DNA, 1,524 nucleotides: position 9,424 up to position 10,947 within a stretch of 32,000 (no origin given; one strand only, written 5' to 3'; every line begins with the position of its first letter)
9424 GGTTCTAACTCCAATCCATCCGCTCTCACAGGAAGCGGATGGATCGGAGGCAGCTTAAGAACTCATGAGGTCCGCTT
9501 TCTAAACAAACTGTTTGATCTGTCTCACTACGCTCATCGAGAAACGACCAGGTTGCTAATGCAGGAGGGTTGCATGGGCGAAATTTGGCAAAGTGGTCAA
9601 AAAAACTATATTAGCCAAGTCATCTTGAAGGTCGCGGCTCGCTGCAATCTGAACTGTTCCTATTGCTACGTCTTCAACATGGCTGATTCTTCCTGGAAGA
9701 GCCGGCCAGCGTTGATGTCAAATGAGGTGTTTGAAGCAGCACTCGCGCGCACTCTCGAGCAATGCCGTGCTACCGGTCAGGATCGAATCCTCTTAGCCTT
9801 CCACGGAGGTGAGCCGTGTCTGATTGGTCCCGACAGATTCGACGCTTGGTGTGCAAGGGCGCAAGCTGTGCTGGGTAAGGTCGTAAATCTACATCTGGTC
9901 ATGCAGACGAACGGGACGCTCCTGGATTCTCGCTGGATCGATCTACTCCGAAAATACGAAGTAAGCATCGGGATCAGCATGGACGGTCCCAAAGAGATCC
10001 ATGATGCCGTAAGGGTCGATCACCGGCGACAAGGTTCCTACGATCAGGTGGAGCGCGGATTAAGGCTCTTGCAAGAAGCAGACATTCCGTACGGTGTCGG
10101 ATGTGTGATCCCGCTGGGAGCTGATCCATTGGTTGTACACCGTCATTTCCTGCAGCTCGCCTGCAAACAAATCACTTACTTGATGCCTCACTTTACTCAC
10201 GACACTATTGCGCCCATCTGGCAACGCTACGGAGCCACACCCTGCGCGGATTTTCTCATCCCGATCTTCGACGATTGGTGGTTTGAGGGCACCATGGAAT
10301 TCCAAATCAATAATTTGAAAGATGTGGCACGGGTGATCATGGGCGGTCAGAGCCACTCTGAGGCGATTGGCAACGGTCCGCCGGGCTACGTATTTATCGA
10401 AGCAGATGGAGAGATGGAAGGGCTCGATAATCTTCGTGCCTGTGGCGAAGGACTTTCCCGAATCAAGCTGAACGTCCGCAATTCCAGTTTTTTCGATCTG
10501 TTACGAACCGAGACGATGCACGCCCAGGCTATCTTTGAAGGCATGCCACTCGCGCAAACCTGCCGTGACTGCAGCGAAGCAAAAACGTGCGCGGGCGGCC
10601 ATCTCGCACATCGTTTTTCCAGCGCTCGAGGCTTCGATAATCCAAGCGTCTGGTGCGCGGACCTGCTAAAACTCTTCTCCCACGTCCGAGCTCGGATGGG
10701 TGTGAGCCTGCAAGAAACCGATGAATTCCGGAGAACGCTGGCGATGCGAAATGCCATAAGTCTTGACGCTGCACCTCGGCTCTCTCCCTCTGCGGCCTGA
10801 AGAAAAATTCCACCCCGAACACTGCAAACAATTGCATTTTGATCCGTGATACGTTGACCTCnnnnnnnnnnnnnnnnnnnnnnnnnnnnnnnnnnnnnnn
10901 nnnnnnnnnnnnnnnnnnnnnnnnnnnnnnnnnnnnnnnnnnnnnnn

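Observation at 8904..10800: Unannotated 57-aa peptide gene paired with an FxsB/XyeB-like radical SAM/SPASM enzyme: candidate new cyclophane-type RiPP locus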

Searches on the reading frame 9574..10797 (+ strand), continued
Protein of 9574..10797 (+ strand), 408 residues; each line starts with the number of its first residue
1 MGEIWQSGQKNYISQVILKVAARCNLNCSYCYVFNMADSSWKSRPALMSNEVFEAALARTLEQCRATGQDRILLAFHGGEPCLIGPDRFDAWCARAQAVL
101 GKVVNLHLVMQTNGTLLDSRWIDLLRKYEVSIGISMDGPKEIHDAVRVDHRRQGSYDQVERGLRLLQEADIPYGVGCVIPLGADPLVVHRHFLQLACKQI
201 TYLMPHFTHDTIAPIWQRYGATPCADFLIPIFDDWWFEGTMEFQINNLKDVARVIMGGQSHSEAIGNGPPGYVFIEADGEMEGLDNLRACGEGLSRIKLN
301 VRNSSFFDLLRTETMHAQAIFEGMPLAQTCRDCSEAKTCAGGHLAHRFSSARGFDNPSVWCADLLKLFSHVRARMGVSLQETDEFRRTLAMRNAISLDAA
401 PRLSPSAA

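Call 28: search_solved_structures(query=window:9574-10797:+, max_evalue=0.001, show_alignments=2)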
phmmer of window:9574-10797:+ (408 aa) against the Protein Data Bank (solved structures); distinct sequences matched with E-value up to 0.001: 6.
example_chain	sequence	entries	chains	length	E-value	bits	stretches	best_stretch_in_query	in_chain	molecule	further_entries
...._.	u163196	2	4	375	4.7e-51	176.8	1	16-379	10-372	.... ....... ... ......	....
4k37_A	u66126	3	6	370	1.1e-27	99.8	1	16-370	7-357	Anaerobic sulfatase-maturating enzyme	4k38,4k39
4k36_A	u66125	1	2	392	1.2e-27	99.6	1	16-371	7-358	Anaerobic sulfatase-maturating enzyme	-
5wgg_A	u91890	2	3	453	1.9e-08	36.4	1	9-162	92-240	Radical SAM domain protein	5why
8vpo_A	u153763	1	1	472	0.00029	22.7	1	13-144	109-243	Radical SAM core domain-containing protein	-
6efn_A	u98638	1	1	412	0.00092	21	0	17-179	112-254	Sporulation killing factor maturation protein SkfB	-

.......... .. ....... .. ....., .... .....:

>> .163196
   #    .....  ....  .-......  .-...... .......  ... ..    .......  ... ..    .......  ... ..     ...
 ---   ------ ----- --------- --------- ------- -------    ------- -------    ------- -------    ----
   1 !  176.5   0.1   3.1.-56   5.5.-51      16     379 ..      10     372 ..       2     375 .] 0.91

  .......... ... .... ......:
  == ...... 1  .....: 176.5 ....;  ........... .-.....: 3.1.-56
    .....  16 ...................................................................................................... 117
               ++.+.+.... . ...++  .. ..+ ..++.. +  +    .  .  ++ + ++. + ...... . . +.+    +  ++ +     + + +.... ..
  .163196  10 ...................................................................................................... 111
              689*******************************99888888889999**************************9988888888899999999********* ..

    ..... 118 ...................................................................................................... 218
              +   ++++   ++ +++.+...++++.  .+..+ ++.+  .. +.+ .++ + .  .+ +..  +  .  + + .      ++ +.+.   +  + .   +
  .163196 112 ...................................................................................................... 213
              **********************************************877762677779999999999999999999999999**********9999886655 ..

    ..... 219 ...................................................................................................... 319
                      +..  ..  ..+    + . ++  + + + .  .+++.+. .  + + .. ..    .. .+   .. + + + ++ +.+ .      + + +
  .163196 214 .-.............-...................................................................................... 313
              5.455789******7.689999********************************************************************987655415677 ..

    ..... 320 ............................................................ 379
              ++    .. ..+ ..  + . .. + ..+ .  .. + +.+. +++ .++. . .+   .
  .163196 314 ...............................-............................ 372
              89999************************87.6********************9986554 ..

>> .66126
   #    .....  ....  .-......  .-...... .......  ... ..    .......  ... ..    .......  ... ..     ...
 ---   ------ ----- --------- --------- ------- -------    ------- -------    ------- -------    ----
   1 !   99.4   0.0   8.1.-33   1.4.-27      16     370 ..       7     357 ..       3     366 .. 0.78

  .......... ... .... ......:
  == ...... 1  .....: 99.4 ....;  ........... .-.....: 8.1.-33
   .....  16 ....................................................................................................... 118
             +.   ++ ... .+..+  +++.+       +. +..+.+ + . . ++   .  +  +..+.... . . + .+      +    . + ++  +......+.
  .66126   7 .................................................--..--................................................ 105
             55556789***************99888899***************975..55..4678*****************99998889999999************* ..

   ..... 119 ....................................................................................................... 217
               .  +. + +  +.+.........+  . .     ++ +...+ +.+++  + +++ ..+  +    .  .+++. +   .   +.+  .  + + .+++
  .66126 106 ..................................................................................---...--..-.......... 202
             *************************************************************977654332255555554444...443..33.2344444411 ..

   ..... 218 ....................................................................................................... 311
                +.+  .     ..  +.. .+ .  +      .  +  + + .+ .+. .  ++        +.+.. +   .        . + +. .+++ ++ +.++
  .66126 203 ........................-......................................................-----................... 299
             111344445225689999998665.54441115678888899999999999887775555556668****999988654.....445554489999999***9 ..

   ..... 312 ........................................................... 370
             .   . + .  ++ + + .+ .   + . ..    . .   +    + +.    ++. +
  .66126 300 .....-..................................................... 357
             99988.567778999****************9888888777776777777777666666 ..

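Call 36: find_homologous_proteins(query=L003:5230-6273:+)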
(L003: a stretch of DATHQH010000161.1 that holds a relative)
Query L003:5230-6273:+ (348 aa): 114 proteins with E <= 0.001 among 8000 candidates.
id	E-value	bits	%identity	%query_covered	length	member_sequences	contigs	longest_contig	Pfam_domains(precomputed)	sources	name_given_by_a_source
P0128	1.5e-232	789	99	100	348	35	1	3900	-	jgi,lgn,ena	-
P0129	1.6e-176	605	76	100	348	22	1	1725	-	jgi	jgi:hypothetical protein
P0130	8.8e-171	586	76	100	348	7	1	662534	-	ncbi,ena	-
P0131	9.8e-170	583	74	100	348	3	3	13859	-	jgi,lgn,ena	jgi:hypothetical protein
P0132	7.9e-165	566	73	100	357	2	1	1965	-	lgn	-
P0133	1.0e-164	566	73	100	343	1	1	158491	-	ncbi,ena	-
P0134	1.1e-164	566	73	100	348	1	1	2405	-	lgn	-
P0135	4.5e-163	561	73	100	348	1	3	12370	-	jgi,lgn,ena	-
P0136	7.4e-163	560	71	100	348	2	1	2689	-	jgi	jgi:hypothetical protein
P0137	3.8e-160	551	72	100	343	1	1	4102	-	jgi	jgi:hypothetical protein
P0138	6.6e-159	547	73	96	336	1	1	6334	-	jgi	jgi:hypothetical protein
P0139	4.8e-158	544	71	100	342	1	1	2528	-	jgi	jgi:hypothetical protein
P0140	8.5e-156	537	69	100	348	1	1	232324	-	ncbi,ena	-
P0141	2.2e-155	535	68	99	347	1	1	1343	-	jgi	-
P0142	4.0e-155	534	69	100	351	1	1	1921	-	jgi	jgi:hypothetical protein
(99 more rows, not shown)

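Call 43: predict_structure(alignment_id=A4)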
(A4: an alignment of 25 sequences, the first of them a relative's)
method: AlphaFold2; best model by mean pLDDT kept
length: 348 residues; sequences in the alignment: 25
mean_pLDDT: 90.2   pTM: 0.88
mean pLDDT of the five models: 90.2, 89.6, 89.3, 88.6, 86.5
residues with pLDDT >= 90: 251; 70-90: 72; 50-70: 25; < 50: 0
segments of 3 or more residues with pLDDT < 50: none
pLDDT, mean of each block of 10 residues (from residue 1): 76 79 59 64 75 80 97 97 95 96 97 94 80 85 94 95 91 93 92 84 94 96 93 96 95 97 96 94 97 97 94 98 98 97 94
secondary structure, 60 per line:
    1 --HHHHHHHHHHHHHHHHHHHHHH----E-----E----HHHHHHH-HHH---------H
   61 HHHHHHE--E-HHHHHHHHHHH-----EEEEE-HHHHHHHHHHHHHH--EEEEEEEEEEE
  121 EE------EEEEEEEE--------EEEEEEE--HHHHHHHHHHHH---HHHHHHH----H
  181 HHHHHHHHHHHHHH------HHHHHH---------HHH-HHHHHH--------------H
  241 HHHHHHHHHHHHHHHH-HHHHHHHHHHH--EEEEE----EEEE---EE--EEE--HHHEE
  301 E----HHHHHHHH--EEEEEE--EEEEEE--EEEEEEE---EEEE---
elements in order: H3-24 H40-46 H60-66 H72-82 E88-92 H94-107 E110-122 E129-136 E145-151 H154-165 H169-175 H180-194 H201-206 H220-225 H240-256 H258-268 E271-275 E280-283 E291-293 E299-301 H306-313 E316-321 E324-329 E332-338 E342-345

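Call 46: fold_search(model_id=the predicted structure, library=pdb)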
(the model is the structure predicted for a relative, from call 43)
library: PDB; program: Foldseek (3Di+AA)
matches with E <= 10: 455; with E <= 0.001: 0
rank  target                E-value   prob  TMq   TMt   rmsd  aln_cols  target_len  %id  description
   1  2guk_A                6.8e-02  0.98  0.23  0.63   5.4       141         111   16  Crystal Structure of the Conserved Protein of Unknown Function from Porphyromonas gingivalis (released 2006-05-30)
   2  2guk_B                9.0e-02  0.99  0.21  0.58   3.2       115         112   14  Crystal Structure of the Conserved Protein of Unknown Function from Porphyromonas gingivalis (released 2006-05-30)
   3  9u92_A                1.5e-01  0.16  0.13  0.18  17.0       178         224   13  Cryo-EM structure of Tetrahymena DNA methyltransferase complex MTA1c (released 2025-11-05)
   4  5eq9_B                2.2e-01  0.51  0.15  0.20  12.7       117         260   15  Crystal structure of Medicago truncatula Histidinol-Phosphate Phosphatase (MtHPP) in complex with L-histidinol phospha (released 2016-03-30)
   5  7yi8_B                2.3e-01  0.13  0.12  0.18  16.1       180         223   12  Cryo-EM structure of SAH-bound MTA1-MTA9-p1-p2 complex (released 2023-01-18)
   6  8xyx_A                2.7e-01  0.15  0.14  0.20  16.8       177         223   15  Cryo-EM structure of SAM-bound Tetrahymena DNA methyltransferase complex MTA1c (D209A) (released 2025-07-23)
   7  3v8h_D                2.9e-01  0.08  0.10  0.12  16.2       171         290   10  Crystal structure of Thymidylate Synthase from Burkholderia thailandensis (released 2012-01-25)
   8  3kd4_A                3.2e-01  0.04  0.11  0.09  20.2       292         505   11  CRYSTAL STRUCTURE OF A PUTATIVE PROTEASE (BDI_1141) FROM PARABACTEROIDES DISTASONIS ATCC 8503 AT 2.00 A RESOLUTION (released 2009-11-24)
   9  6h2v_A                3.8e-01  0.60  0.14  0.22   6.3        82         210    7  Crystal structure of human METTL5-TRMT112 complex, the 18S rRNA m6A1832 methyltransferase at 2.5A resolution (released 2019-07-31)
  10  7wts_q                4.3e-01  0.14  0.13  0.18  19.0       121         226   11  Cryo-EM structure of a human pre-40S ribosomal subunit - State UTP14 (released 2022-10-19)
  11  5il0_B                4.3e-01  0.14  0.14  0.17  10.7       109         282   11  Crystal structural of the METTL3-METTL14 complex for N6-adenosine methylation (released 2016-05-25)
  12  4r29_C                5.1e-01  0.28  0.22  0.35  11.5       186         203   10  Crystal structure of bacterial cysteine methyltransferase effector NleE (released 2014-12-03)
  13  7f4l_C                5.1e-01  0.13  0.14  0.20  15.9       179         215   13  Crystal structure of MTA1-p1-p2 complex (released 2022-06-15)
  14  7f4o_A                5.1e-01  0.12  0.15  0.21  15.3       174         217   15  Crystal structure of MTA1-p2 complex (released 2022-06-15)
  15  7rx7_B                5.3e-01  0.09  0.13  0.15  13.8       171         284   13  Structure of METTL3-METTL14(R298P) mutant methyltransferase complex (released 2022-11-09)
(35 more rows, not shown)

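Call 56: find_encoding_contigs(protein=P0024, flank=3000, max_places=1)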
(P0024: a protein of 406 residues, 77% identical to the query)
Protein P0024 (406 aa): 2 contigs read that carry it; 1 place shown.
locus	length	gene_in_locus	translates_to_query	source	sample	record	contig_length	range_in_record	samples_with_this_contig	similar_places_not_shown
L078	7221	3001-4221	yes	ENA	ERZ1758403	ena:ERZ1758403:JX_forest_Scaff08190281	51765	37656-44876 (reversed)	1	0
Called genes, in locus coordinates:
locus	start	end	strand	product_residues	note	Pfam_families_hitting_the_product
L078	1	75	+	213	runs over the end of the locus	-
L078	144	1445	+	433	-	PF00916:Sulfate_transp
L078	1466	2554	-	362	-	PF01408:GFO_IDH_MocA, PF22725:GFO_IDH_MocA_C3, PF02894:GFO_IDH_MocA_C (weak)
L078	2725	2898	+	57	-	-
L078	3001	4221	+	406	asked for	PF04055:Radical_SAM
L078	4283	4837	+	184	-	PF01625:PMSR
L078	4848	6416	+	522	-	PF00501:AMP-binding, PF13193:AMP-binding_C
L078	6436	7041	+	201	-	PF08002:DUF1697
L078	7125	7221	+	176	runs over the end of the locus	-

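Call 57: find_encoding_contigs(protein=P0025, flank=3000, max_places=1)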
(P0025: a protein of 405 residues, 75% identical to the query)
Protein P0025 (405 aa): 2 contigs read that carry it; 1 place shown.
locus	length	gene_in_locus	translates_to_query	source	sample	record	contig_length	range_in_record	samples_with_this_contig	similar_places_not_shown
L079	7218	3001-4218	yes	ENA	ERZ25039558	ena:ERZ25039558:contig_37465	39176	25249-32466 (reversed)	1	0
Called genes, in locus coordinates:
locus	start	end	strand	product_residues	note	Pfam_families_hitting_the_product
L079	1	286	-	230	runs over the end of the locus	-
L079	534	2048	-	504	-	-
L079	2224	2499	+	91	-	PF00578:AhpC-TSA, PF08534:Redoxin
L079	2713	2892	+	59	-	-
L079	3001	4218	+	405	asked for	PF04055:Radical_SAM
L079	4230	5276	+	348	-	-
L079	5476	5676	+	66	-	PF00578:AhpC-TSA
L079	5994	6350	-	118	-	PF12844:HTH_19 (weak), PF13560:HTH_31, PF01381:HTH_3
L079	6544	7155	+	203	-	-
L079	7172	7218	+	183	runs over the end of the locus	-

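Call 58: find_encoding_contigs(protein=P0056, flank=3000, max_places=1)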
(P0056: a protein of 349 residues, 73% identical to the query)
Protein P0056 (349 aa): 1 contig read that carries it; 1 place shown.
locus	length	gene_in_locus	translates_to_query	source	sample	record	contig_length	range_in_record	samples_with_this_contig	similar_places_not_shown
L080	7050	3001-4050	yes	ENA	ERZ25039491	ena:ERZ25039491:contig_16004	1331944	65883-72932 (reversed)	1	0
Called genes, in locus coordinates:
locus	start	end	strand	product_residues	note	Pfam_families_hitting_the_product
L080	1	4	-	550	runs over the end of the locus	PF13428:TPR_14 (faint), PF14559:TPR_19 (weak), PF13650:Asp_protease_2, PF13975:gag-asp_proteas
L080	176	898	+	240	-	PF00481:PP2C, PF13672:PP2C_2, PF07228:SpoIIE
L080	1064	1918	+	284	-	PF02737:3HCDH_N, PF00725:3HCDH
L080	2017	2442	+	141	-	PF00903:Glyoxalase, PF06983:3-dmu-9_3-mt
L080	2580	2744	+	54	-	-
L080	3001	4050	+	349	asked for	PF04055:Radical_SAM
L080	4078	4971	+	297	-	PF01636:APH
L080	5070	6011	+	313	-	PF00753:Lactamase_B, PF23023:Anti-Pycsar_Apyc1, PF12706:Lactamase_B_2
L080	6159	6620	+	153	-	-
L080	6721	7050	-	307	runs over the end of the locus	PF01180:DHO_dh, PF03060:NMO (faint), PF00977:His_biosynth (weak)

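Call 59: find_encoding_contigs(protein=P0072, flank=3000, max_places=1)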
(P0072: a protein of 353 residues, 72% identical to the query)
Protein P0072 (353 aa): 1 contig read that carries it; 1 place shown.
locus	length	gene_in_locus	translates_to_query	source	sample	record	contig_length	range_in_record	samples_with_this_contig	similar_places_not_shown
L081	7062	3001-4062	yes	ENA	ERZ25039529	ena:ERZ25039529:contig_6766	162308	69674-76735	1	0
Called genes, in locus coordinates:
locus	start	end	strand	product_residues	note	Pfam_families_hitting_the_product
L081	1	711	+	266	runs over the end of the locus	PF01040:UbiA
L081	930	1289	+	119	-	PF02630:SCO1-SenC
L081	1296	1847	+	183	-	PF04238:DUF420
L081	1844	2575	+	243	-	PF01209:Ubie_methyltran, PF13489:Methyltransf_23, PF01728:FtsJ (weak), PF05175:MTS, PF13847:Methyltransf_31, PF08241:Methyltransf_11, PF08242:Methyltransf_12, PF13649:Methyltransf_25, +1 more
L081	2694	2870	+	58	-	-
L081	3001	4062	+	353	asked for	PF04055:Radical_SAM, PF13353:Fer4_12 (faint)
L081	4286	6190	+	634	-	PF16177:ACAS_N, PF00501:AMP-binding, PF13193:AMP-binding_C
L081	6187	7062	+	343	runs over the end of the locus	PF00756:Esterase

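Call 60: find_encoding_contigs(protein=P0060, flank=3000, max_places=1)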
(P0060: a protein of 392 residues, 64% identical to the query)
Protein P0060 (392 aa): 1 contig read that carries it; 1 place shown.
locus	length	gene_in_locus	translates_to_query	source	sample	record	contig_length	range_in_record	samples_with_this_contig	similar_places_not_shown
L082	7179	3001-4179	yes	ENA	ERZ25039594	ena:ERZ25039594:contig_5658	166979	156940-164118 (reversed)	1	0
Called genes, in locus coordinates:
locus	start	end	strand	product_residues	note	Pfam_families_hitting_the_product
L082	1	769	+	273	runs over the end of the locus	-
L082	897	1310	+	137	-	PF05443:ROS_MUCR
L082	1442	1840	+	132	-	PF08299:Bac_DnaA_C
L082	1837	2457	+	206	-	PF20057:DUF6456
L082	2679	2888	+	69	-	-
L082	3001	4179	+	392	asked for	PF04055:Radical_SAM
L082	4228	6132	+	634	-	PF02310:B12-binding, PF04055:Radical_SAM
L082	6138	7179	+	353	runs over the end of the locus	-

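Call 61: find_encoding_contigs(protein=P0082, flank=3000, max_places=1)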
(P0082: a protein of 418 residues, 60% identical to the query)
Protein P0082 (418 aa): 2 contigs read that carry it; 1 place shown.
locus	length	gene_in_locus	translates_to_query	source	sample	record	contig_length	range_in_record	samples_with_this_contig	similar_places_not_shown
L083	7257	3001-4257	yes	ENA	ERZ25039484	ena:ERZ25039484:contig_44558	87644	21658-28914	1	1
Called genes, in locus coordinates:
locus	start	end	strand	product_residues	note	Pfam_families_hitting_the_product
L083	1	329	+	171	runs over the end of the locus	PF02899:Phage_int_SAM_1 (weak), PF00589:Phage_integrase (weak)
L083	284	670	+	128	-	PF00589:Phage_integrase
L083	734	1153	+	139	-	-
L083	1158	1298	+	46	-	-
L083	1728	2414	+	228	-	-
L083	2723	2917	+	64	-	-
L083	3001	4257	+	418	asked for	PF04055:Radical_SAM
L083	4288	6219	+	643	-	PF04055:Radical_SAM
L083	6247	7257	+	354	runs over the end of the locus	-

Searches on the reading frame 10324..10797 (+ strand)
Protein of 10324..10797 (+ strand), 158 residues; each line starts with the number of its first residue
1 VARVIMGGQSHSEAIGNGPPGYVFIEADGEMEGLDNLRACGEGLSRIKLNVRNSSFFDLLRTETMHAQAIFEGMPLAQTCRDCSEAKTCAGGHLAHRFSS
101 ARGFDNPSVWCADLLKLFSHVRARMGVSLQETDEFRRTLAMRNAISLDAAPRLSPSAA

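Call 64: search_protein_families(library=ncbifam, proteins=[window:10324-10797:+], max_evalue=1)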
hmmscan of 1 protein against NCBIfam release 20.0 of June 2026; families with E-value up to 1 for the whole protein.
window:10324-10797:+ (158 aa): 10 families
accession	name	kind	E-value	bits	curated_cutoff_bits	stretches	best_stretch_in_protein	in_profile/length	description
TIGR04269.1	SAM_SPASM_FxsB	subfamily_domain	1.3e-26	93.5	370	1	3-122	244-362/363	FxsB family cyclophane-forming radical SAM/SPASM peptide maturase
NF041707.1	rSAM_YhhB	equivalog_domain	4.7e-25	88.3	445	1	2-125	241-365/369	cyclophane-forming radical SAM/SPASM peptide maturase YhhB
TIGR04496.1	rSAM_XyeB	equivalog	6.3e-07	28.4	450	1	26-123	271-367/385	cyclophane-forming radical SAM/SPASM peptide maturase XyeB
NF041300.1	rSAM_mat_DarW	exception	0.0002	20.3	650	1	16-131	292-404/415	radical SAM/SPASM peptide maturase DarW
TIGR03942.1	sulfatase_rSAM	equivalog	0.00025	20.3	349.45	1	50-126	281-358/363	anaerobic sulfatase maturase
NF041298.1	rSAM_mat_DynA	equivalog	0.00071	18.6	450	1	50-125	281-353/356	dynobactin maturation radical SAM/SPASM protein DynA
TIGR03962.1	mycofact_rSAM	equivalog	0.016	14.4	265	1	50-111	271-331/339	mycofactocin radical SAM maturase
TIGR04085.1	rSAM_more_4Fe4S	domain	0.021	15.2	27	1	50-105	30-86/93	SPASM domain-containing protein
TIGR03913.1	rad_SAM_trio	equivalog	0.021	13.2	591.75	1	23-94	268-336/477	GDL motif peptide-associated radical SAM/SPASM maturase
NF010308.0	PRK13745.1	equivalog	0.044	12.7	484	1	50-134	309-394/412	anaerobic sulfatase-maturation protein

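Call 65: search_protein_families(library=pfam, proteins=[window:10324-10797:+], max_evalue=10)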
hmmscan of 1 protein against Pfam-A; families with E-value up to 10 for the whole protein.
window:10324-10797:+ (158 aa): 0 families
